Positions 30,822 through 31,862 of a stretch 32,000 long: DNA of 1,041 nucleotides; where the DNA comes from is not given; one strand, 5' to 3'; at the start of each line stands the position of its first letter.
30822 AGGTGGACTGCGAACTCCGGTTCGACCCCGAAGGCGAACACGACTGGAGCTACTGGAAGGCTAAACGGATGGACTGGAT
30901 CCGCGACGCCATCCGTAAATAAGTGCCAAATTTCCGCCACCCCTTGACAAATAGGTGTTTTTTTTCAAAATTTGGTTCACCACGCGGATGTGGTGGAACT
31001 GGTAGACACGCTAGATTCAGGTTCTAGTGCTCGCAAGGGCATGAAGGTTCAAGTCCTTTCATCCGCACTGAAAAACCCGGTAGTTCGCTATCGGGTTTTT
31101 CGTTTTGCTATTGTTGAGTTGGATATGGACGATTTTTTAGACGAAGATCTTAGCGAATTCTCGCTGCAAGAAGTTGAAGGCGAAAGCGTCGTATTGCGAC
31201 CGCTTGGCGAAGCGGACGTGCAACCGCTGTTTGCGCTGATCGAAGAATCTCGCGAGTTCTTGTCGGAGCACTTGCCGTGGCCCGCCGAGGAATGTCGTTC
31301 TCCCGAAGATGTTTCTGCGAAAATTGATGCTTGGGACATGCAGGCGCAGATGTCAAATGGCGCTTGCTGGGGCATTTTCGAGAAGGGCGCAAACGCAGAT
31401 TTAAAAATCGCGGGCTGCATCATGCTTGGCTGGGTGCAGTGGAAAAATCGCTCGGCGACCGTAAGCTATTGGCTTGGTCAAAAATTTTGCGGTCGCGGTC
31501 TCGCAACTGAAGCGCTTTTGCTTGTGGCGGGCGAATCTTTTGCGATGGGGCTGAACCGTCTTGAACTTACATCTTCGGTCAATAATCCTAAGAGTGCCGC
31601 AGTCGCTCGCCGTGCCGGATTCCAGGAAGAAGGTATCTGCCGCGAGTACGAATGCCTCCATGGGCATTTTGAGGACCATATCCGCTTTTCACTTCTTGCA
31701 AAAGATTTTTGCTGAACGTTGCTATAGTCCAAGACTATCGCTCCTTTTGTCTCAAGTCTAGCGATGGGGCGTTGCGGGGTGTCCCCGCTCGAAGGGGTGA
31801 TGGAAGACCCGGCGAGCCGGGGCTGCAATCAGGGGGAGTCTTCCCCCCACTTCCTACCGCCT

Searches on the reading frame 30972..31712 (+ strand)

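Call 75: search_protein_families(library=ncbifam, proteins=[window:30972-31712:+], max_evalue=0.001)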
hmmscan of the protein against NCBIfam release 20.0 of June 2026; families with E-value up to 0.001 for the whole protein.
window:30972-31712:+ (247 aa): 5 families
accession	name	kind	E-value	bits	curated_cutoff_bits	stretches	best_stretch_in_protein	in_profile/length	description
NF007539.0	PRK10151.1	equivalog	2.2e-17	63.2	184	1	71-236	9-169/179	50S ribosomal protein L7/L12-serine acetyltransferase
NF008072.0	PRK10809.1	equivalog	8.2e-07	28.9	190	1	71-246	16-190/194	ribosomal protein S5-alanine N-acetyltransferase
NF000225.3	AAC_6p_Strep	exception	2.7e-06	27.4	250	1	159-245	65-154/156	aminoglycoside 6'-N-acetyltransferase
NF040503.1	resist_ArsN1a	equivalog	4.9e-05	23.1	170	1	163-237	79-153/159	arsinothricin resistance N-acetyltransferase ArsN1 family A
NF000485.1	TlmB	exception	0.00073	18.9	625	0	163-222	86-146/292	bleomycin family antibiotic N-acetyltransferase TlmB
